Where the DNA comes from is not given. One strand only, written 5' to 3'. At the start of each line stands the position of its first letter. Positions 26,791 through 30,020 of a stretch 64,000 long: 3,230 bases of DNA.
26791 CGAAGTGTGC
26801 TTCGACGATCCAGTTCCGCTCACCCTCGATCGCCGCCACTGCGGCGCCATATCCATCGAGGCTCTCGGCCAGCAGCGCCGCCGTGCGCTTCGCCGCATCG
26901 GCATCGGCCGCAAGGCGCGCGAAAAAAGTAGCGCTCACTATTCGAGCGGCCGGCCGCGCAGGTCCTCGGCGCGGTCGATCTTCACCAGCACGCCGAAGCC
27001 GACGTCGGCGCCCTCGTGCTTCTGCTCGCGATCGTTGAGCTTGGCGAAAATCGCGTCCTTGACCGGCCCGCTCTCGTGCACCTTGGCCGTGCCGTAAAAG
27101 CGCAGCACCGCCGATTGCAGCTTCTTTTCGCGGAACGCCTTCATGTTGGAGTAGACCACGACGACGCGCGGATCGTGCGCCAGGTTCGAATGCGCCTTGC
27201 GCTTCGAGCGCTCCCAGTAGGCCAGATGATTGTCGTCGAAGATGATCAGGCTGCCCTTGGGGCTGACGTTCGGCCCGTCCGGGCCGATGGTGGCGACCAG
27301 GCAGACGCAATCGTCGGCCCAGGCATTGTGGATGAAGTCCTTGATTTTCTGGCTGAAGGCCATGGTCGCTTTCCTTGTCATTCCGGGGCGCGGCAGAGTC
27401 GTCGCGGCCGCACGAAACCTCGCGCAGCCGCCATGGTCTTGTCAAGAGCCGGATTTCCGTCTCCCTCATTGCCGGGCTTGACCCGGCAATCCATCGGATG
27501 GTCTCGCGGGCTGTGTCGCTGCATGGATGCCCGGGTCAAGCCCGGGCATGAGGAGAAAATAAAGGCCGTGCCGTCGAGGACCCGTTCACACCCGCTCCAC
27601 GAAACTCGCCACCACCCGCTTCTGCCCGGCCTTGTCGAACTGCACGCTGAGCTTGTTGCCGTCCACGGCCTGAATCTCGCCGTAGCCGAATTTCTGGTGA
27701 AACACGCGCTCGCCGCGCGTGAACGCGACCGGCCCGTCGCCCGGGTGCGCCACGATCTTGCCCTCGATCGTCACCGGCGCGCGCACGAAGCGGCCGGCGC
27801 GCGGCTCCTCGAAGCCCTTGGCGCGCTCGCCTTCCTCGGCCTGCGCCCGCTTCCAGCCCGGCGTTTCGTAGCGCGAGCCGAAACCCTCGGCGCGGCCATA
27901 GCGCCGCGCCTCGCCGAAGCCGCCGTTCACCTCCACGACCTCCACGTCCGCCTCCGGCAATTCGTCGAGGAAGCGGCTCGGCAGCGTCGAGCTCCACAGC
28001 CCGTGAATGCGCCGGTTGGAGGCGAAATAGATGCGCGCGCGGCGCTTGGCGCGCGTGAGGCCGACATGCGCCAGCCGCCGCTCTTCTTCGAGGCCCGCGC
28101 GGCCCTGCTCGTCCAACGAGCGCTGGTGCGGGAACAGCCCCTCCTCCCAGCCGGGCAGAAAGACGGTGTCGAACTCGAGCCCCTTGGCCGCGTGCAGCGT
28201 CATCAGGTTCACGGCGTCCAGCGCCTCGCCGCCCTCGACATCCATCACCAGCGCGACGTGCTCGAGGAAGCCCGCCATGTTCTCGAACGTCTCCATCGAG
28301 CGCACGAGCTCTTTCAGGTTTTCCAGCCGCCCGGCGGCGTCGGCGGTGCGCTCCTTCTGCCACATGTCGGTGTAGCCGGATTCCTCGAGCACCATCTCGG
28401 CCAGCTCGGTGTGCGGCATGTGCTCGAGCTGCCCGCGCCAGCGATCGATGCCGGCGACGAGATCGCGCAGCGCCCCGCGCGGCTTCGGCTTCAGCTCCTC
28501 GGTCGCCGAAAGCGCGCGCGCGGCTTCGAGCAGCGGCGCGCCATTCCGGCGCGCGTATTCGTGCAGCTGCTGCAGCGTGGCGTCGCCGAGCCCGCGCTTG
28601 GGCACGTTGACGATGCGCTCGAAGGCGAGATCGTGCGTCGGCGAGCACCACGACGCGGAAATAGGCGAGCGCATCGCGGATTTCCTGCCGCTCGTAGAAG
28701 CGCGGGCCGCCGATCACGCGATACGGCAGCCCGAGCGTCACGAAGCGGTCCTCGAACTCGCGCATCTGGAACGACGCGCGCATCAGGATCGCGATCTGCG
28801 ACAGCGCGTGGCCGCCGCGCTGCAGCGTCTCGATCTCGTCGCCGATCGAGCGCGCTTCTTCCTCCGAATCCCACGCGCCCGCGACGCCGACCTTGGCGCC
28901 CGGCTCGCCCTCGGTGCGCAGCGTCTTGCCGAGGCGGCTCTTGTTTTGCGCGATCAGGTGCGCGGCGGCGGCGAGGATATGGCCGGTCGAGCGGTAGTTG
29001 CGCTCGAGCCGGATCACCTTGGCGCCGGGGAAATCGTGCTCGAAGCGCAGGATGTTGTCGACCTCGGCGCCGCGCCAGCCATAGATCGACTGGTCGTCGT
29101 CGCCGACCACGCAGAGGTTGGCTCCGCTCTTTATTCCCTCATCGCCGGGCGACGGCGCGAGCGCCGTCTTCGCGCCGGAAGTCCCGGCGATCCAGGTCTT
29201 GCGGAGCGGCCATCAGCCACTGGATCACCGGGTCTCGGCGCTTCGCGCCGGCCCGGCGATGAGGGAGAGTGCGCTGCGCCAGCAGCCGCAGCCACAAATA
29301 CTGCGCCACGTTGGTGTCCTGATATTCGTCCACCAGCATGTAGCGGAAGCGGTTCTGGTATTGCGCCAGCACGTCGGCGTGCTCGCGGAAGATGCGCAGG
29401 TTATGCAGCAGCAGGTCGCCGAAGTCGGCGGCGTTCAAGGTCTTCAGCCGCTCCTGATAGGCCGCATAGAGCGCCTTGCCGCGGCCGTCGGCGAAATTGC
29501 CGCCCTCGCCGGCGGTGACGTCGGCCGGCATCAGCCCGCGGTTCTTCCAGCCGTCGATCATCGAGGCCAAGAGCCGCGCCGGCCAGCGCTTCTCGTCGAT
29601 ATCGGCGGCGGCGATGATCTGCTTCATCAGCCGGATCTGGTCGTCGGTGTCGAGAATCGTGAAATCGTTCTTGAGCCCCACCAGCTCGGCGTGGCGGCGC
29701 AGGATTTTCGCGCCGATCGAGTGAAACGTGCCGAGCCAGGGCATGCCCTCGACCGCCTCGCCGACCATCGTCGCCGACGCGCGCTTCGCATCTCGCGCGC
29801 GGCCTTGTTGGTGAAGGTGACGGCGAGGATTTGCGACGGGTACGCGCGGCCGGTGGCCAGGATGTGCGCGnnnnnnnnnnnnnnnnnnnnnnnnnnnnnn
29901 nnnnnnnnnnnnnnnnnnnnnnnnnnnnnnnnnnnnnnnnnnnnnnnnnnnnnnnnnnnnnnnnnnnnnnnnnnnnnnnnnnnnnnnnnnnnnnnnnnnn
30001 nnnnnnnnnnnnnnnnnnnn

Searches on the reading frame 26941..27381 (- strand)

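Call 62: search_protein_families(library=pfam, proteins=[window:26941-27381:-], max_evalue=0.001)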
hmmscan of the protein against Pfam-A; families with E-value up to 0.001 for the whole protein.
window:26941-27381:- (147 aa): 1 family
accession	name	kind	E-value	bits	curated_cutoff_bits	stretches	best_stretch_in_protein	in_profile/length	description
PF01243.27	PNPOx_N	-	1.3e-11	45.4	28.1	1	13-118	5-92/120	Pyridoxamine 5'-phosphate oxidase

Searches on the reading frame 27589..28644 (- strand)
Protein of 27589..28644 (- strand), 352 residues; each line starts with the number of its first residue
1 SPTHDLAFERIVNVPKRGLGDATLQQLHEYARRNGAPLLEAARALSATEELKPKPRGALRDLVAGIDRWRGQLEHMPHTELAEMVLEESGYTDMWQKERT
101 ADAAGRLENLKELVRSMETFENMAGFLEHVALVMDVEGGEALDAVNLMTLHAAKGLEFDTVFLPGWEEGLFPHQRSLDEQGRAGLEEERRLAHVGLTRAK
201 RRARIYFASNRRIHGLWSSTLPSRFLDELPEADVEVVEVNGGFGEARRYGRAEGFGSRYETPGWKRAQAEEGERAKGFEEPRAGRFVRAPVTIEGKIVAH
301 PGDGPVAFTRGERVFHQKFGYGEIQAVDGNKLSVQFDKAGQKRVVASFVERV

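Call 62: search_protein_families(library=pfam, proteins=[window:27589-28644:-], max_evalue=0.001)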
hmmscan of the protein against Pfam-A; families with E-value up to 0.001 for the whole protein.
window:27589-28644:- (352 aa): 3 families
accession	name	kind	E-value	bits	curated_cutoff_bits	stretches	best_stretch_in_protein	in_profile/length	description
PF13361.12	UvrD_C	-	8.7e-30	104.7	25.6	1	3-205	126-345/350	UvrD-like helicase C-terminal domain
PF13538.12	UvrD_C_2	-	4e-07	30.2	27.4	0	147-163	4-20/52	UvrD-like helicase C-terminal domain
PF21196.3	PcrA_UvrD_tudor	-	0.00027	21.2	23.9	1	311-348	2-43/48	PcrA/UvrD tudor domain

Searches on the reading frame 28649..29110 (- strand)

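Call 62: search_protein_families(library=pfam, proteins=[window:28649-29110:-], max_evalue=0.001)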
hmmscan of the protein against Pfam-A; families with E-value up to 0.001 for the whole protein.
window:28649-29110:- (154 aa): 2 families
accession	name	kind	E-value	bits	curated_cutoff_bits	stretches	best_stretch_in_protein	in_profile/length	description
PF13361.12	UvrD_C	-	4.6e-27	95.8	25.6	1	33-153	1-121/350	UvrD-like helicase C-terminal domain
PF00580.27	UvrD-helicase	-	5.9e-10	39.7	23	1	1-28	244-271/271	UvrD/REP helicase N-terminal domain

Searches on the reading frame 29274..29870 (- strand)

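Call 62: search_protein_families(library=pfam, proteins=[window:29274-29870:-], max_evalue=0.001)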
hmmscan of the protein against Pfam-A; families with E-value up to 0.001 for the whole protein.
window:29274-29870:- (199 aa): 1 family
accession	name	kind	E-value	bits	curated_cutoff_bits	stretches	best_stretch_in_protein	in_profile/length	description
PF00580.27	UvrD-helicase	-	1e-38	134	23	1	34-198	67-236/271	UvrD/REP helicase N-terminal domain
